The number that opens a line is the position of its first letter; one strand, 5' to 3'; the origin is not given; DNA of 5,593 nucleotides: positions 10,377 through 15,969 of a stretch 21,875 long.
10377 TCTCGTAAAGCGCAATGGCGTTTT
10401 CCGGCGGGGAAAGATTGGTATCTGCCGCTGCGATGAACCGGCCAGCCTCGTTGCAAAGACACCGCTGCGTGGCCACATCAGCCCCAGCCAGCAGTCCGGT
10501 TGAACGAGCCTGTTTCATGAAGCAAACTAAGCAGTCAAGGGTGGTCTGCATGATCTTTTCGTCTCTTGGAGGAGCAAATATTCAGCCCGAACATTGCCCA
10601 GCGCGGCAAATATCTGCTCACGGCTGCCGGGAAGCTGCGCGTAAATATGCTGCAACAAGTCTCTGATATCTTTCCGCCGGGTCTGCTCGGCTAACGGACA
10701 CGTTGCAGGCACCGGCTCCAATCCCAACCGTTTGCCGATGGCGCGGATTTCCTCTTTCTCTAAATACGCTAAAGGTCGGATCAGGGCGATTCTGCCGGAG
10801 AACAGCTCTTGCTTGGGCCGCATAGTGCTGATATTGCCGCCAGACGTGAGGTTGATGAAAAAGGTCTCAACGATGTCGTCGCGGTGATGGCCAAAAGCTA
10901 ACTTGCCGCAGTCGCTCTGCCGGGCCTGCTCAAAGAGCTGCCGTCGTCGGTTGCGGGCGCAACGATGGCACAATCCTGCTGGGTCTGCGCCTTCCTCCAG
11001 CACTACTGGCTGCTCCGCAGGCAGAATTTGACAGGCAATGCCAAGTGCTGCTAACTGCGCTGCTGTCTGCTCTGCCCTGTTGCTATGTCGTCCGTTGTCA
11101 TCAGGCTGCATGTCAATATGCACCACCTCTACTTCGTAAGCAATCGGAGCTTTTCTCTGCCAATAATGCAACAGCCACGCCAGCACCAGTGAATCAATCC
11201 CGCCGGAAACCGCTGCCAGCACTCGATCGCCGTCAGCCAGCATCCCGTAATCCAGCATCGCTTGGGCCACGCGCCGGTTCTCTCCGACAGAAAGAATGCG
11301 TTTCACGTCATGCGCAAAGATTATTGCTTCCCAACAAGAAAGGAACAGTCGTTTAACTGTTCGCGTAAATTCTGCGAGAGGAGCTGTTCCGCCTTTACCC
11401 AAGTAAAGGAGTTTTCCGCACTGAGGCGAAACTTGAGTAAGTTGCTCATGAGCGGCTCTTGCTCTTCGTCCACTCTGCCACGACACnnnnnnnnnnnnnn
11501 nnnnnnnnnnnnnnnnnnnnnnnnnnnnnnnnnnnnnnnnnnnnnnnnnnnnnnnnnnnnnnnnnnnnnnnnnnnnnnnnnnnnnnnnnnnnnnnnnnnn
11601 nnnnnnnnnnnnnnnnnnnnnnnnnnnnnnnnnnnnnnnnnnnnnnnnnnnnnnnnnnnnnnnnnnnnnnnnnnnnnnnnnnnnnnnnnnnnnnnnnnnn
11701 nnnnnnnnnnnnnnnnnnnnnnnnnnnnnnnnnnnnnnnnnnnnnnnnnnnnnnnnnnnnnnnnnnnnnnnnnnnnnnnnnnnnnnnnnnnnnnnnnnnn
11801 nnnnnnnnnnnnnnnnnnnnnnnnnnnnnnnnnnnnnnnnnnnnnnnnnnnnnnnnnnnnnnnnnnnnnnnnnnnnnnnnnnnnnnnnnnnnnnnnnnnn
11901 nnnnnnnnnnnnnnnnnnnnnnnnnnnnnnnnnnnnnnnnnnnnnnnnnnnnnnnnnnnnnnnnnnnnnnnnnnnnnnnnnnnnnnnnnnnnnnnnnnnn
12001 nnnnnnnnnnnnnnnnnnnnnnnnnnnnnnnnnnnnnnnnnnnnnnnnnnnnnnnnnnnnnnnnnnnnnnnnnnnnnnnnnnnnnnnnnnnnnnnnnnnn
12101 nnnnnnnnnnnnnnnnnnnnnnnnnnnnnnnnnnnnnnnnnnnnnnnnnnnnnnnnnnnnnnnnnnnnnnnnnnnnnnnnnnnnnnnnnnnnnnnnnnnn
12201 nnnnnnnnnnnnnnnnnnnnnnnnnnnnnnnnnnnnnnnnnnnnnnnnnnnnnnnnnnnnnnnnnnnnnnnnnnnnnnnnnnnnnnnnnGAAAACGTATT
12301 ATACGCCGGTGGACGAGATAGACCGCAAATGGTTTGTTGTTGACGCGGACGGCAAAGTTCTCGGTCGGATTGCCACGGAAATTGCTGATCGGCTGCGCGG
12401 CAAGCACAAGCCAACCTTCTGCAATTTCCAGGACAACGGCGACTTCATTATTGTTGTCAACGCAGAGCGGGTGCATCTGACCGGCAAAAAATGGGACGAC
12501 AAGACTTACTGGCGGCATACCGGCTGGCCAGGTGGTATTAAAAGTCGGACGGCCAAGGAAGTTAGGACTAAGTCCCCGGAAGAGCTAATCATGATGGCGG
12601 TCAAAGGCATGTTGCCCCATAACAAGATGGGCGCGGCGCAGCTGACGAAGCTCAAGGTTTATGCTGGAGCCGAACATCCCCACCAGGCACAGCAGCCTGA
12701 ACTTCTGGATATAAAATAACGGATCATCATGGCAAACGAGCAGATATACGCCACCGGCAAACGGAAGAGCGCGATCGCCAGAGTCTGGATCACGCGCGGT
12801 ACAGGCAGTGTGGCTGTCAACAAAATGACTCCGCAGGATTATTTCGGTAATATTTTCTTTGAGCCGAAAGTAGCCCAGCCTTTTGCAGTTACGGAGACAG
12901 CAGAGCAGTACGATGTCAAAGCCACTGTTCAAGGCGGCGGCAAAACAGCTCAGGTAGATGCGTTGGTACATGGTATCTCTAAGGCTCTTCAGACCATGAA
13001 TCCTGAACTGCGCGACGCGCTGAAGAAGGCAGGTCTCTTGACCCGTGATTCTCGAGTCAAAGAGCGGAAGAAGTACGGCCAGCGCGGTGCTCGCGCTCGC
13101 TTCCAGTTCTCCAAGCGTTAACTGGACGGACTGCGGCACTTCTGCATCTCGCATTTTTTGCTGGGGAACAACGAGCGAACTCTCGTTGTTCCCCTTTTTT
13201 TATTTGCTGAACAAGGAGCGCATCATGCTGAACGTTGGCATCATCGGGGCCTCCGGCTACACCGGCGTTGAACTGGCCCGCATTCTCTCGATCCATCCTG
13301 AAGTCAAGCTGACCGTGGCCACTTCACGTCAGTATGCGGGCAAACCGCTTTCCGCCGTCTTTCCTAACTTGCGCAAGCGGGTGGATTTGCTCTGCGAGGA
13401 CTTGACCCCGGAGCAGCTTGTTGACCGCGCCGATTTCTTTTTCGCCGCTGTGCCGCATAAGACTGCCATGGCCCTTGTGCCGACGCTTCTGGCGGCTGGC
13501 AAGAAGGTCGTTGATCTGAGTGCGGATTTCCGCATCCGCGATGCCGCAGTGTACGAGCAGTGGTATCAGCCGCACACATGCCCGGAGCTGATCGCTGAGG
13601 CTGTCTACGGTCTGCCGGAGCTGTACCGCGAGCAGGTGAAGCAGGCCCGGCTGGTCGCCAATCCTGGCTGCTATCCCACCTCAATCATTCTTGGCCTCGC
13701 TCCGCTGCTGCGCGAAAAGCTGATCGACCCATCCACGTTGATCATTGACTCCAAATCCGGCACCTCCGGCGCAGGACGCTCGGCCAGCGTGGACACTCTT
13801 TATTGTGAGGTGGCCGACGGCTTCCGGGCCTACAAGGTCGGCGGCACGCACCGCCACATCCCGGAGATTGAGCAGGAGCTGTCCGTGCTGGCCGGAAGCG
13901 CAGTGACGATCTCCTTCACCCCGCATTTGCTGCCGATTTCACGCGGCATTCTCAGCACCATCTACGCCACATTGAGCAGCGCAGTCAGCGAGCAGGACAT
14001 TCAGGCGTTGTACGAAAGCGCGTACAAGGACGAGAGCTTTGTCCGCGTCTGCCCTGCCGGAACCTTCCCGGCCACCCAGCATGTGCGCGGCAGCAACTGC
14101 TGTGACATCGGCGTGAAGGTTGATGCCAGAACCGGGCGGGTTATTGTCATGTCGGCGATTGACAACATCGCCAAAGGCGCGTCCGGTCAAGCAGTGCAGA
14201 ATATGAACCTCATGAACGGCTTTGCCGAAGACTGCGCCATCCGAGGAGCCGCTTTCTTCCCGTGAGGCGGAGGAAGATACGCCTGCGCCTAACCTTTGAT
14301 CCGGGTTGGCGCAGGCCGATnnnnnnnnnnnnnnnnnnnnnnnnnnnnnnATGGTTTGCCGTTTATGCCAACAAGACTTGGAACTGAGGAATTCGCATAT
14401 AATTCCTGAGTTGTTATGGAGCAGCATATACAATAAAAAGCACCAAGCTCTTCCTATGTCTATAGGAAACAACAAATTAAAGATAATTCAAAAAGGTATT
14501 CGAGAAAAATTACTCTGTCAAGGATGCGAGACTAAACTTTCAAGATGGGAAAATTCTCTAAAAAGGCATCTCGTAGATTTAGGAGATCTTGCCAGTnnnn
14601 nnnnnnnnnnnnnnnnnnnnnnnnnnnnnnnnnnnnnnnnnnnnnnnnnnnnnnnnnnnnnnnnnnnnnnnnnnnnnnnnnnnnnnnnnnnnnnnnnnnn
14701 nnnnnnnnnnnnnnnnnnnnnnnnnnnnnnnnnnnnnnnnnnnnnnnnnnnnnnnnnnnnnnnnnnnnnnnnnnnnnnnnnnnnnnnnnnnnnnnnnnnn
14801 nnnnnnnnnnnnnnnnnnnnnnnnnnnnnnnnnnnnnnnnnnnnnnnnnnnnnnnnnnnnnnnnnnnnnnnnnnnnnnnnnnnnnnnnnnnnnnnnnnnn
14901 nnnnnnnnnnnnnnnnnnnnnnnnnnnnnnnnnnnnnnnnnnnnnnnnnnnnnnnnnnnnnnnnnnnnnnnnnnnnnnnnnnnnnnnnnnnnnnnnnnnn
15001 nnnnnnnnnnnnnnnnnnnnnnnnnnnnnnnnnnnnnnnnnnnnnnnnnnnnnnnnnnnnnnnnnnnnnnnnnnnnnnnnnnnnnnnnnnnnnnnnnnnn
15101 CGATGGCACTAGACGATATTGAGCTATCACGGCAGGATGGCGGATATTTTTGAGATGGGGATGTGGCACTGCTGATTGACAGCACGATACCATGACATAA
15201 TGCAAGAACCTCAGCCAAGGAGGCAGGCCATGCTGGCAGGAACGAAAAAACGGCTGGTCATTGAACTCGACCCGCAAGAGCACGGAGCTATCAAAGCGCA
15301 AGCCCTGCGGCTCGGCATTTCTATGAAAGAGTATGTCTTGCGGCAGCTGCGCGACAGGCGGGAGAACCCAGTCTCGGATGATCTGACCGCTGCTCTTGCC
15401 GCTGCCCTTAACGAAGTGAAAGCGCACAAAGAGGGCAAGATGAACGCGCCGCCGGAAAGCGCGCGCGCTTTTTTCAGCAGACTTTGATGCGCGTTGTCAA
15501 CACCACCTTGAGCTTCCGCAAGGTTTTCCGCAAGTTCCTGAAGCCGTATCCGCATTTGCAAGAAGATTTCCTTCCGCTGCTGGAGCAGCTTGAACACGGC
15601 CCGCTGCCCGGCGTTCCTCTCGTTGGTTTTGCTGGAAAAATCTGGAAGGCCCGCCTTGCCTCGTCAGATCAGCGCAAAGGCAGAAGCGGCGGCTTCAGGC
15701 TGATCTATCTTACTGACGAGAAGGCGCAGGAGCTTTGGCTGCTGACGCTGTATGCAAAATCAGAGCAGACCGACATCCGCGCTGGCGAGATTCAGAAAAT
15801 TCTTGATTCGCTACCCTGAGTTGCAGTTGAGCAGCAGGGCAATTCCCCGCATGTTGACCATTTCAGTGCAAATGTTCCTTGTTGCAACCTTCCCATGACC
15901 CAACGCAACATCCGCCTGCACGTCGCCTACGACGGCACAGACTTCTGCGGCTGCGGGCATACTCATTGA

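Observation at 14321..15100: Strongly AT-rich orphan gene with an HNH-like Cys motif as first cargo of the hotspot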

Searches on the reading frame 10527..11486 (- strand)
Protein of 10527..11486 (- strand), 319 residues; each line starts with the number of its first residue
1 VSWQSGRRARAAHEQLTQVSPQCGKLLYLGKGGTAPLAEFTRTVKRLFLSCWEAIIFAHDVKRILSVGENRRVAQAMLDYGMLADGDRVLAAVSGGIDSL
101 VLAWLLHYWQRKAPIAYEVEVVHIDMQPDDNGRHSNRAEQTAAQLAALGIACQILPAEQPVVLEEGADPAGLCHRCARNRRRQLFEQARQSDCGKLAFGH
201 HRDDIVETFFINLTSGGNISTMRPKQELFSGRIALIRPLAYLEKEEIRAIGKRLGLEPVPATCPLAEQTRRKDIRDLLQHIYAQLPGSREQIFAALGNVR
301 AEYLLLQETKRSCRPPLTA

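Call 101: search_protein_families(library=pfam, proteins=[window:10527-11486:-], max_evalue=0.001)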
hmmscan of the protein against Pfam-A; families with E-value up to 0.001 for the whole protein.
window:10527-11486:- (319 aa): 2 families
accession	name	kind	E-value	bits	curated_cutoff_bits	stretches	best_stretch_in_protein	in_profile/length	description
PF01171.26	ATP_bind_3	-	1.7e-22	80.5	27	1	89-259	2-164/182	PP-loop family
PF02568.20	ThiI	-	0.00033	20.8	20.5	0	87-152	4-63/197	Thiamine biosynthesis protein (ThiI)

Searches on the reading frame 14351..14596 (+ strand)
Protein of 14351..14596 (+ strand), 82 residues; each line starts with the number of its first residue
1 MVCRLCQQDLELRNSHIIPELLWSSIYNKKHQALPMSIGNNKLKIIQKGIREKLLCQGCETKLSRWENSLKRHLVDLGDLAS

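Call 51: find_homologous_proteins(query=A4, max_evalue=0.1)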
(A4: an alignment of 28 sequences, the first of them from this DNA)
Query A4 (28 sequences) (82 aa, profile of the alignment): 49 proteins with E <= 0.1 among 732 candidates.
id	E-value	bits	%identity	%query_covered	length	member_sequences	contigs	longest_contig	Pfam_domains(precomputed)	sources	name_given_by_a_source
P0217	2.7e-30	122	49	76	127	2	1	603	-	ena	-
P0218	1.0e-29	120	47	88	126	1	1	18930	-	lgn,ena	-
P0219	1.3e-29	120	43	76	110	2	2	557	-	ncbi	-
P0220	2.8e-29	119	47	95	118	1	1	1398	-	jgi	jgi:hypothetical protein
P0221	5.9e-29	118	47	93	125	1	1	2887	-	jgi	jgi:hypothetical protein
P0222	6.4e-29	118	45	82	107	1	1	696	-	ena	-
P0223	1.7e-28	116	46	82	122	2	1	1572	-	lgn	-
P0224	1.8e-28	116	50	82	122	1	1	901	-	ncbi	-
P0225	3.2e-28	115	47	88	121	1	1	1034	-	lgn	-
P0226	6.5e-28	114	41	91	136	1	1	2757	-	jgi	-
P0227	1.3e-27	113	56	82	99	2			-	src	-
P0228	1.4e-27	113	38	88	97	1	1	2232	-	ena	-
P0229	5.2e-27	111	45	91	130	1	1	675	-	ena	-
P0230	7.3e-27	111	44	93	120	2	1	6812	-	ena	-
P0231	7.3e-27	111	49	83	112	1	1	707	-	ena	-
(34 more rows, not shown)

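Call 74: predict_structure(alignment_id=A4)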
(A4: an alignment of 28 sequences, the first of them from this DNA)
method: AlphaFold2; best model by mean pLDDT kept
length: 82 residues; sequences in the alignment: 28
mean_pLDDT: 71.1   pTM: 0.54
mean pLDDT of the five models: 71.1, 70.6, 69.8, 68.8, 65.5
residues with pLDDT >= 90: 1; 70-90: 43; 50-70: 35; < 50: 3
segments of 3 or more residues with pLDDT < 50: 37-39
pLDDT, mean of each block of 10 residues (from residue 1): 86 75 66 54 55 81 82 74 54
secondary structure, 60 per line:
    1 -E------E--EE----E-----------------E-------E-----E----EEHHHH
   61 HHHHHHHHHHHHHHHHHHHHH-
elements in order: H57-81

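Call 80: fold_search(model_id=the predicted structure, library=pdb)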
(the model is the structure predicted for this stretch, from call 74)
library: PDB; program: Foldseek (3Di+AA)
matches with E <= 10: 8; with E <= 0.001: 0
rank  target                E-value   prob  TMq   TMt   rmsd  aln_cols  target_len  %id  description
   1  7po9_B                2.4e+00  0.15  0.44  0.43  10.3        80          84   15  Crystal structure of ZAD-domain of M1BP protein from D.melanogaster (released 2021-12-08)
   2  7oya_G2               4.8e+00  0.10  0.30  0.11  14.7        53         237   15  Cryo-EM structure of the 1 hpf zebrafish embryo 80S ribosome (released 2022-07-13)
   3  7kra_E                5.6e+00  0.02  0.19  0.13  10.2        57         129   21  Cryo-EM structure of Saccharomyces cerevisiae ER membrane protein complex bound to Fab-DH4 in lipid nanodiscs (released 2020-12-02)
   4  7oyc_G2               7.3e+00  0.08  0.31  0.12  14.4        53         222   13  Cryo-EM structure of the Xenopus egg 80S ribosome (released 2022-07-20)
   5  9pd3_E                7.9e+00  0.01  0.18  0.06  11.3        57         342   16  NER dual incision complex - DuIS (released 2026-02-18)
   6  5a2q_G                9.1e+00  0.06  0.31  0.11  14.5        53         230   13  Structure of the HCV IRES bound to the human ribosome (released 2015-07-15)
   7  1f4k_A                9.7e+00  0.04  0.25  0.18   8.9        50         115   16  CRYSTAL STRUCTURE OF THE REPLICATION TERMINATOR PROTEIN/B-SITE DNA COMPLEX (released 2001-06-08)
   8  7oyb_G2               9.7e+00  0.03  0.30  0.12  16.3        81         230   12  Cryo-EM structure of the 6 hpf zebrafish embryo 80S ribosome (released 2022-07-13)

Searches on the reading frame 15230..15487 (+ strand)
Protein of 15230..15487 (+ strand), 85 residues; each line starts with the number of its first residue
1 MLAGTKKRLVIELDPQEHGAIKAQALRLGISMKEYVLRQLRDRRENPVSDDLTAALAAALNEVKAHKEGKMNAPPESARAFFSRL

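Call 8: search_protein_families(library=pfam, proteins=[window:15230-15487:+], max_evalue=1)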
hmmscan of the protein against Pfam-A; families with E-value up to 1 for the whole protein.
window:15230-15487:+ (85 aa): 3 families
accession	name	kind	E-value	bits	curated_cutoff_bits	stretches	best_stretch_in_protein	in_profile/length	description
PF09386.16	ParD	-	9.7e-09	36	27.3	1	7-70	2-66/80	Antitoxin ParD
PF21983.2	NikA-like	-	0.00019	21.9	27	1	7-60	5-58/72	Mobilization protein NikA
PF22513.2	FitA-like_RHH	-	0.026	14.9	27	1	13-42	8-37/39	Antitoxin FitA-like, ribbon-helix-helix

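Call 9: search_protein_families(library=padloc, proteins=[window:15230-15487:+], max_evalue=1)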
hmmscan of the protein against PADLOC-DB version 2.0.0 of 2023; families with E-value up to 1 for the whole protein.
window:15230-15487:+ (85 aa): 0 families

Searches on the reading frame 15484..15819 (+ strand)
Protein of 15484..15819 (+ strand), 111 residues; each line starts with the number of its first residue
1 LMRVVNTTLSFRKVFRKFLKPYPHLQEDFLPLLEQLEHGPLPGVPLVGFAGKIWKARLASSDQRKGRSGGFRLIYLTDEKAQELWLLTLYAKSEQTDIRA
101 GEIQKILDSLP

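Call 8: search_protein_families(library=pfam, proteins=[window:15484-15819:+], max_evalue=1)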
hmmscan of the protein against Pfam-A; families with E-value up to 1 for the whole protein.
window:15484-15819:+ (111 aa): 2 families
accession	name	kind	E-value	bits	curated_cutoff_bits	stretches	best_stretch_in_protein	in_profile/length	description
PF06296.18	RelE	-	3.4e-05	24.5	27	1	50-105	40-92/120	RelE toxin of RelE / RelB toxin-antitoxin system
PF09876.14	DUF2103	-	0.23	11.8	22.4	1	56-96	49-89/98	Predicted metal-binding protein (DUF2103)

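Call 9: search_protein_families(library=padloc, proteins=[window:15484-15819:+], max_evalue=1)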
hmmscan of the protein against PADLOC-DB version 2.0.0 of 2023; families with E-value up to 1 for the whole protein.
window:15484-15819:+ (111 aa): 0 families
